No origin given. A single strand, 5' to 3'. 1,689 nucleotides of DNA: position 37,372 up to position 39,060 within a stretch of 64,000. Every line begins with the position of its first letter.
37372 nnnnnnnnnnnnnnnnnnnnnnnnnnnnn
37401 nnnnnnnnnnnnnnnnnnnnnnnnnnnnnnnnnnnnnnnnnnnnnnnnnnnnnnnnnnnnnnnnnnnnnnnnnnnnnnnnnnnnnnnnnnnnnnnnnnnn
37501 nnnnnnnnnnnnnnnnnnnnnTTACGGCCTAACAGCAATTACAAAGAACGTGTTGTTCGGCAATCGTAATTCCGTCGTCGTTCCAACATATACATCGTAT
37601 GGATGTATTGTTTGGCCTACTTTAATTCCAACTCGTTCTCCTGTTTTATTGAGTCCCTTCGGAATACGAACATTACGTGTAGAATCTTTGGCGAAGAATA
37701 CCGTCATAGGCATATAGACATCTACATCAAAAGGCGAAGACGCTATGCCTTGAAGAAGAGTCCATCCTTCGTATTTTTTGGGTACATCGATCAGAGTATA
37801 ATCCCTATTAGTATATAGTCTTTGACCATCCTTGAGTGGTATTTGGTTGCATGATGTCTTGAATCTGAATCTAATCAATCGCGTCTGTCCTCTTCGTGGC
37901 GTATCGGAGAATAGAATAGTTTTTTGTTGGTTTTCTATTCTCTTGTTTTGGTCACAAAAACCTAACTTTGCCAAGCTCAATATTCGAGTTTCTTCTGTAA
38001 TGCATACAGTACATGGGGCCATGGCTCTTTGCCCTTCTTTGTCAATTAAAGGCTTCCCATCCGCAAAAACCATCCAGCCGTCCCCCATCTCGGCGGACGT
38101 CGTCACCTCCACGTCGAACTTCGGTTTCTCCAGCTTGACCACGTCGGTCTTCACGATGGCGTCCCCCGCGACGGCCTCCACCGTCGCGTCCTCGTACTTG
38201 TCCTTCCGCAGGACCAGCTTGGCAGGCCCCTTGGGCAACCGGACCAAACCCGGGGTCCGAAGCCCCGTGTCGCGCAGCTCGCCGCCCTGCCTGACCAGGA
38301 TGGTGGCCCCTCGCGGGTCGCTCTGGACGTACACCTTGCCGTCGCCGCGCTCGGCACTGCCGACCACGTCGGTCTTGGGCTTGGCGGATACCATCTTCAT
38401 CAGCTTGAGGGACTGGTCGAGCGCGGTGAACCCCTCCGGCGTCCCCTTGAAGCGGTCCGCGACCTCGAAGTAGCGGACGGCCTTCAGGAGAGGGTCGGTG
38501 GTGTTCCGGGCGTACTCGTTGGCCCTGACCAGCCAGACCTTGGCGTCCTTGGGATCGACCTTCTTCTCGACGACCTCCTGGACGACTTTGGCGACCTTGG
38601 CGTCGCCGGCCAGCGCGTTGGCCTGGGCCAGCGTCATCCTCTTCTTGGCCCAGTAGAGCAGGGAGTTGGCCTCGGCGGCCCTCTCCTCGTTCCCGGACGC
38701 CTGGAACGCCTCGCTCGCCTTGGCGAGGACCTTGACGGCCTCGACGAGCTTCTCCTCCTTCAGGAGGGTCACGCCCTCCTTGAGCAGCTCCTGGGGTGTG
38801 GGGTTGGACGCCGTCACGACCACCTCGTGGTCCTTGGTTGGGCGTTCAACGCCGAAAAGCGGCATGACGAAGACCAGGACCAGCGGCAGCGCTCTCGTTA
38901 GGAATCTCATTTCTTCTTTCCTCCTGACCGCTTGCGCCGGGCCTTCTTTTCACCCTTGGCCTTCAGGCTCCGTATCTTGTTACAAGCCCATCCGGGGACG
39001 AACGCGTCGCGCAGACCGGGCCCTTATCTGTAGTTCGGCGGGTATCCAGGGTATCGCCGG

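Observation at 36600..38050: Sharply AT-rich ~1.4-kb patch covering the convergent 3' ends of two genes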

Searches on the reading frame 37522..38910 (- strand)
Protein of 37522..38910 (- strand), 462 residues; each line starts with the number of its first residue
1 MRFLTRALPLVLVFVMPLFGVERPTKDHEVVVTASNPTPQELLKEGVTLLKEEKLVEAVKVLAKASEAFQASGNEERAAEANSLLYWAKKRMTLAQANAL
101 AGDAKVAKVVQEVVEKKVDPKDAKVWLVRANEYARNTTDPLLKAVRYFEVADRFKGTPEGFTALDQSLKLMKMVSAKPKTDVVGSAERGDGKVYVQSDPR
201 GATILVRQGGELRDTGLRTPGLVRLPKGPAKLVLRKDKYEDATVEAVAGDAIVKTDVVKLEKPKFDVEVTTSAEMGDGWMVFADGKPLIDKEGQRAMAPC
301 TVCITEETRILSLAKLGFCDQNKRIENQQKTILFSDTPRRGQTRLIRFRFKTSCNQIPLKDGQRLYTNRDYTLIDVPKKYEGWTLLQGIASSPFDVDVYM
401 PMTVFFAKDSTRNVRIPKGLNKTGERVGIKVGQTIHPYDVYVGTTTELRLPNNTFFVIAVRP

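Call 5: search_protein_families(library=pfam, proteins=[window:37522-38910:-], max_evalue=0.01)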
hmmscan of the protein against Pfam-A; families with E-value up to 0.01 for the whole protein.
window:37522-38910:- (462 aa): 1 family
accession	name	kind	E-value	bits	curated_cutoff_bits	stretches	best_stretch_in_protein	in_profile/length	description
PF08308.17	PEGA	-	0.00015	22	20.8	1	191-244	2-51/71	PEGA domain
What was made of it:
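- On PEGA-domain secreted protein family (Planctomycetota-associated): PF08308 scores 22 bits against 20.8 (call 5).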

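Call 13: find_homologous_proteins(query=window:37522-38910:-)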
Query window:37522-38910:- (462 aa): 27 proteins with E <= 0.001 among 8000 candidates.
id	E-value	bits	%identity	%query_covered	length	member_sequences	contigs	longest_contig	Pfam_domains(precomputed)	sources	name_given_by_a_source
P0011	0.0e+0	1027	100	100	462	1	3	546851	-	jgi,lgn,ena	-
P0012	3.2e-108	380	52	77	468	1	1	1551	PF08308.18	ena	-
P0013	2.7e-93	331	53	69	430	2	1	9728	PF08308.18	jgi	-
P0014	3.7e-90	321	53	67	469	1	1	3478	PF08308.18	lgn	-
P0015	8.0e-90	320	56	62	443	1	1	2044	PF08308.18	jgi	-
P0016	8.6e-89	316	53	67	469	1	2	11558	PF08308.18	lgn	-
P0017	1.8e-86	309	54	62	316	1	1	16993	PF08308.18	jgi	jgi:hypothetical protein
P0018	3.2e-86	308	48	75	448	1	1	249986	PF08308.18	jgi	-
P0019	2.1e-79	285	41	86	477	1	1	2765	PF08308.18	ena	-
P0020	1.1e-77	280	54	62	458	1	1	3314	PF08308.18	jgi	-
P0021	1.9e-77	279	49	68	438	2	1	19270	PF08308.18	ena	-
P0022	3.1e-76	275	51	63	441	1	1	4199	PF08308.18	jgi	-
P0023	5.5e-76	274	37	94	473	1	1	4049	PF08308.18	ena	-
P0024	6.7e-76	274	53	62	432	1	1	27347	PF08308.18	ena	-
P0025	1.5e-75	273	46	75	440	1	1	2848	PF08308.18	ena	-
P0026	2.4e-75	272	51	62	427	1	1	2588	PF08308.18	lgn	-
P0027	7.1e-75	270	44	75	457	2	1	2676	PF08308.18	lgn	-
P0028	9.6e-69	250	43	68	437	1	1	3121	PF08308.18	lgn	-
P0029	2.8e-46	176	38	74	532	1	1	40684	PF08308.18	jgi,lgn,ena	-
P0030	1.1e-42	164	36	66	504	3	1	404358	PF08308.18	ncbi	ncbi:MAG TPA: PEGA domain-containing protein [Planctomycetota bacterium]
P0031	2.0e-42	164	36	73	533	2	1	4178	PF08308.18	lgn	-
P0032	7.5e-42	162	38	60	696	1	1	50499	PF08305.18,PF08308.18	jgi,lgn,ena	-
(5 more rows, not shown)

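Call 19: find_encoding_contigs(protein=P0023, flank=10000, max_places=3)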
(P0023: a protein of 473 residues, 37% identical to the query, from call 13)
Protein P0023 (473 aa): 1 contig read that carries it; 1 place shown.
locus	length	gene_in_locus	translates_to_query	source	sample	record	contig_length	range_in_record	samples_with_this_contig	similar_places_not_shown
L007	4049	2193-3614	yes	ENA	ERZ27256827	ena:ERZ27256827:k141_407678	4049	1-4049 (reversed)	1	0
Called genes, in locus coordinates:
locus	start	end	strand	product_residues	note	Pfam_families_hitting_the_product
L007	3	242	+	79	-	?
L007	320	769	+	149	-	-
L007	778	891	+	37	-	-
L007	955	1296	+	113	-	-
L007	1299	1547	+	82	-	-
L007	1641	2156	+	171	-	-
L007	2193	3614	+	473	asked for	PF08308:PEGA (faint)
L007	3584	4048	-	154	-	?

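Call 20: find_encoding_contigs(protein=P0019, flank=10000, max_places=3)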
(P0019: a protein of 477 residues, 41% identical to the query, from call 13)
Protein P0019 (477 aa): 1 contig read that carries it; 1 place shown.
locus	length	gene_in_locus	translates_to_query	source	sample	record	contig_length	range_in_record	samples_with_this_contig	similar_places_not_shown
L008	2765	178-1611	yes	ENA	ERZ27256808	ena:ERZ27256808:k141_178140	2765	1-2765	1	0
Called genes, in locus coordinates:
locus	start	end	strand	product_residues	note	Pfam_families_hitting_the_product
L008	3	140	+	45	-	?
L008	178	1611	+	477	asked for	PF08308:PEGA (faint)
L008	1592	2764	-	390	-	?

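Call 21: find_encoding_contigs(protein=P0012, flank=10000, max_places=3)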
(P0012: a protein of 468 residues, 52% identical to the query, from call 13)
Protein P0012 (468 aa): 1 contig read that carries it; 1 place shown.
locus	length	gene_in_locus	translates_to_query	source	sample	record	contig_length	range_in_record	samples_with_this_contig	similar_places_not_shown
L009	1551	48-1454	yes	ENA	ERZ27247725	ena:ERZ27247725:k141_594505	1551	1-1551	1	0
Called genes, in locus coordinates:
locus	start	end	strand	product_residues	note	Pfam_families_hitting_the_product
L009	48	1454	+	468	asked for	PF08308:PEGA (faint)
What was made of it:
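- The window comes from metagenome assemblies, and related elements with other cassettes occur in ENA assemblies with neighbouring accession numbers (calls 19-21).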

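Call 26: search_protein_families(library=phrogs, proteins=[window:37522-38910:-], max_evalue=0.001)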
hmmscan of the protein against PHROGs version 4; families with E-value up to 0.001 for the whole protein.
window:37522-38910:- (462 aa): 0 families

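Call 27: find_related_loci(query=A1, collection=viral_contigs, flank=6000)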
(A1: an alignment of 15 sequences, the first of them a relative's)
Query A1 (462 aa) in viral_contigs; peptide patterns used: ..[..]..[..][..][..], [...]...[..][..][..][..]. (x = any residue, [..] = any of these).
39 stretches matched a pattern, but none encodes a relative of the query by tblastn (E <= 1e-3).
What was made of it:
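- Tried and rejected: IMG/VR scan with the PEGA alignment: no relative (call 27).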

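Call 28: find_related_loci(query=A1, collection=metagenome_contigs, flank=6000)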
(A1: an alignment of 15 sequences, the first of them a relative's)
Query A1 (462 aa) in metagenome_contigs; peptide patterns used: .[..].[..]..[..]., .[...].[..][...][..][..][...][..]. (x = any residue, [..] = any of these).
460 stretches matched a pattern; 18 encode a relative of the query (tblastn E <= 1e-3); 18 distinct loci.
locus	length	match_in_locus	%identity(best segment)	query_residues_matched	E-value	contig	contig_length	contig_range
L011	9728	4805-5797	53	38-354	2e-92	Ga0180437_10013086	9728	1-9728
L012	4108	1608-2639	44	1-346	5e-83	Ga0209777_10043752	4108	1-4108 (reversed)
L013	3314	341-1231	54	39-325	8e-79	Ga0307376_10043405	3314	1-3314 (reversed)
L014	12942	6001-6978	38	1-340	4e-52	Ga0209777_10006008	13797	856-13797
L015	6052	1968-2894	40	39-347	4e-47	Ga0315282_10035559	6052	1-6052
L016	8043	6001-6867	41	40-326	2e-46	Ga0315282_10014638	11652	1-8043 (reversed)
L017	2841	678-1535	37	42-326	6e-46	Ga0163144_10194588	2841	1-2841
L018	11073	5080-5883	38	77-352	7e-39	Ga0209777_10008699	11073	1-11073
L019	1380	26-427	54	219-350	5e-40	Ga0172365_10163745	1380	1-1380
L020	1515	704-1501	41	39-302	5e-39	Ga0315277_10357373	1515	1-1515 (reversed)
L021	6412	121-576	47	31-172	3e-29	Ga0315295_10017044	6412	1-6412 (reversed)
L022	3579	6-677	32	228-432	7e-28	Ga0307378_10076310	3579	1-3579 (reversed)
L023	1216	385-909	38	7-175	4e-27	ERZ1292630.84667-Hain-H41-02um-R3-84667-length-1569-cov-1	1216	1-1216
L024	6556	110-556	45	38-176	1e-24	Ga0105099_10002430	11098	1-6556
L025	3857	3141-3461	43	53-154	2e-17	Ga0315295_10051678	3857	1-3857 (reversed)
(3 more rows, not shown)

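Call 35: find_related_loci(query=A1, collection=genome_contigs, flank=6000)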
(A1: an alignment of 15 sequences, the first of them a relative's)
Query A1 (462 aa) in genome_contigs; peptide patterns used: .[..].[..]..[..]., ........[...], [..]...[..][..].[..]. (x = any residue, [..] = any of these).
376 stretches matched a pattern; 10 encode a relative of the query (tblastn E <= 1e-3); 10 distinct loci.
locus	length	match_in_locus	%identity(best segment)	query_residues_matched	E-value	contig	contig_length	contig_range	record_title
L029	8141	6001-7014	40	39-364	2e-56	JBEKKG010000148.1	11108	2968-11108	MAG: Planctomycetota bacterium isolate SPRUCE 341 SPRUCE_341_148, whole genome shotgun sequence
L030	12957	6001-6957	36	44-349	4e-46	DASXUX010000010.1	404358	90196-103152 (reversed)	MAG TPA_asm: Planctomycetota bacterium isolate SMAG_U4729 k141_41566, whole genome shotgun sequence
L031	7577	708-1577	39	39-326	4e-42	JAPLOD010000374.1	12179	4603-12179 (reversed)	MAG: Planctomycetota bacterium isolate LacPavin_0920_SED3_MAG_65_12 LacPavin_0920_SED3_scaffold_2001828, whole genome sh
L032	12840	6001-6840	37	44-327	1e-35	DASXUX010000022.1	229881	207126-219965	MAG TPA_asm: Planctomycetota bacterium isolate SMAG_U4729 k141_347419, whole genome shotgun sequence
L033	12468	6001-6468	39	31-179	3e-24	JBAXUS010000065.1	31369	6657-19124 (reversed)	MAG: Planctomycetota bacterium isolate ELA667 MAG667_65, whole genome shotgun sequence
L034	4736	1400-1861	35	30-178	2e-20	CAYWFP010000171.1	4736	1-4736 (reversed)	MAG TPA_asm: uncultured Planctomycetaceae bacterium isolate SRP141376_co4_221 genome assembly, contig: NODE_29433_length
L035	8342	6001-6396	39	45-168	8e-19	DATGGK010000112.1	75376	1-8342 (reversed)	MAG TPA_asm: Planctomycetota bacterium isolate SMAG_U9752 k141_1160808, whole genome shotgun sequence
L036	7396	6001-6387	40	53-175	3e-18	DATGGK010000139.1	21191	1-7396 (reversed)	MAG TPA_asm: Planctomycetota bacterium isolate SMAG_U9752 k141_206253, whole genome shotgun sequence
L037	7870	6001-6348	41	69-178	4e-14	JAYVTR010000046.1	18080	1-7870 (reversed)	MAG: Planctomycetota bacterium isolate GL74_UP_concoct_31_sub GL74_UP_concoct_31_sub_45, whole genome shotgun sequence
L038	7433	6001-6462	27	42-182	6e-10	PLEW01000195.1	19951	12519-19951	MAG: Planctomycetota bacterium isolate bog_1363 73.20110800_S3S.47_contig_231, whole genome shotgun sequence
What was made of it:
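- On PEGA-domain secreted protein family (Planctomycetota-associated): All 10 genome hits are Planctomycetota MAGs (call 35).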

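Call 51: predict_structure(alignment_id=A4)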
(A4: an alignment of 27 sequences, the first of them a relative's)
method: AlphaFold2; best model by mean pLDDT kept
length: 462 residues; sequences in the alignment: 27
mean_pLDDT: 85.4   pTM: 0.49
mean pLDDT of the five models: 85.4, 83.9, 83.9, 83.8, 83.5
residues with pLDDT >= 90: 280; 70-90: 92; 50-70: 59; < 50: 31
segments of 3 or more residues with pLDDT < 50: 1-4, 14-24, 26-33, 348-353
pLDDT, mean of each block of 10 residues (from residue 1): 47 46 44 74 96 95 97 96 97 93 94 95 97 95 97 97 97 73 92 98 94 96 97 94 96 97 93 94 94 92 92 94 89 95 71 62 82 89 69 65 66 74 89 88 77 64 60
secondary structure, 60 per line:
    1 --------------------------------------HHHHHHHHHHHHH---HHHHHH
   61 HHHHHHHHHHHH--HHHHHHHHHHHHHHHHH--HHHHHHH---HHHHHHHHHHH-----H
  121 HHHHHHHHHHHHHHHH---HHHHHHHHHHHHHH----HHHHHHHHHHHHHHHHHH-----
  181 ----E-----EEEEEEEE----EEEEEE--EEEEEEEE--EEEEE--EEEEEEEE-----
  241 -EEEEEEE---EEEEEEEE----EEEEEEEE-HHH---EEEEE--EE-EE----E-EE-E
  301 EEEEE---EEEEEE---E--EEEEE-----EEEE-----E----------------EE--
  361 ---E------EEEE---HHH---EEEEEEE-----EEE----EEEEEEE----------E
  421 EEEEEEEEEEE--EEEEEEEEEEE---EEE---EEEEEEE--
elements in order: H39-51 H55-72 H75-91 H94-100 H104-114 H120-136 H140-153 H158-175 E191-198 E203-208 E211-218 E221-225 E228-235 E242-248 E252-259 E264-271 E279-283 E300-305 E309-314 E321-325 E331-334 E371-374 E384-390 E396-398 E403-409 E420-431 E434-444 E448-450 E454-460

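Call 82: fold_search(model_id=the predicted structure, library=pdb)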
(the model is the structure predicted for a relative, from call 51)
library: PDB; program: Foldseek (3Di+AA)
matches with E <= 10: 772; with E <= 0.001: 6
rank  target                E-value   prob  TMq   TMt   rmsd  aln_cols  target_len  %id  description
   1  6fwv_B                7.9e-07  1.00  0.18  0.17  19.7       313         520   10  The Bacillus anthracis TIE protein (released 2018-08-08)
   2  6fwv_A                2.2e-06  1.00  0.18  0.16  19.6       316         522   10  The Bacillus anthracis TIE protein (released 2018-08-08)
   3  8fia_A                6.9e-04  0.51  0.11  0.03  23.7       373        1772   10  The structure of fly Teneurin self assembly (released 2023-05-03)
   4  2nsm                  7.7e-04  1.00  0.13  0.15  13.8       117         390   18  Crystal structure of the human carboxypeptidase N (Kininase I) catalytic domain (released 2007-04-24)
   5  9buv                  7.7e-04  0.28  0.11  0.10  27.2       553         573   12  Crystal structure of Cry1Fa R226Q (released 2024-05-29)
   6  1qmu_A                8.5e-04  1.00  0.13  0.15  14.8       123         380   18  Duck carboxypeptidase D domain II (released 2000-10-13)
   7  6e57_C                2.0e-03  0.30  0.10  0.11  17.5       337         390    9  Bacteroides ovatus mixed-linkage glucan utilization locus (MLGUL) SGBP-B in complex with mixed-linkage heptasaccharide (released 2019-05-29)
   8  3mn8_D                3.1e-03  0.99  0.12  0.15  14.9       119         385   15  Structure of Drosophila melanogaster carboxypeptidase D isoform 1B short (released 2010-07-28)
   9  3mn8_A                4.3e-03  0.99  0.13  0.15  15.2       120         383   15  Structure of Drosophila melanogaster carboxypeptidase D isoform 1B short (released 2010-07-28)
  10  8qox_B                6.6e-03  0.25  0.11  0.12  21.9       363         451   10  Two-component assembly of SlaA and SlaB S-layer proteins of Sulfolobus acidocaldarius (released 2024-02-21)
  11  4fl4_C                1.1e-02  0.60  0.12  0.16  16.0       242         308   10  Scaffoldin conformation and dynamics revealed by a ternary complex from the Clostridium thermocellum cellulosome (released 2012-06-27)
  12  8r50_A                1.7e-02  0.23  0.12  0.03  23.7       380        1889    8  Mouse teneurin-3 compact dimer - A1B1 isoform (released 2024-05-08)
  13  2ra1                  2.1e-02  0.20  0.12  0.13  19.6       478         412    8  Crystal structure of the N-terminal part of the bacterial S-layer protein SbsC (released 2008-08-19)
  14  1uwy_A                2.8e-02  0.92  0.12  0.14  14.6       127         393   12  Crystal structure of human carboxypeptidase M (released 2004-04-08)
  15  8r51_A                3.5e-02  0.23  0.14  0.04  27.2       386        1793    9  Mouse teneurin-3 non-compact subunit - A1B1 isoform (released 2024-05-08)
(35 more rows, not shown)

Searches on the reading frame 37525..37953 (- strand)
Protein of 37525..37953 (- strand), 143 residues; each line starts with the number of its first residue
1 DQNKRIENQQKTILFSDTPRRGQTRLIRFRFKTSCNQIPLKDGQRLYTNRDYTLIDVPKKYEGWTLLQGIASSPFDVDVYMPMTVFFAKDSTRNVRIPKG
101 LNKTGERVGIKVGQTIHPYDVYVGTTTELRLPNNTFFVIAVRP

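Call 40: search_protein_families(library=pfam, proteins=[window:37525-37917:-], max_evalue=10)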
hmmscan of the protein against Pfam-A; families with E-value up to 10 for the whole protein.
seq(131 aa): 0 families

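Call 46: find_homologous_proteins(query=window:37525-37953:-, max_evalue=0.01)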
Query seq(143 aa): 2 candidates shared short words with the query, none scored E <= 0.01.
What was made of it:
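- Tried and rejected: Third protein-database search, using the PEGA C-domain alone: no candidates at all, not even the protein itself, so it is uninformative (call 46).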
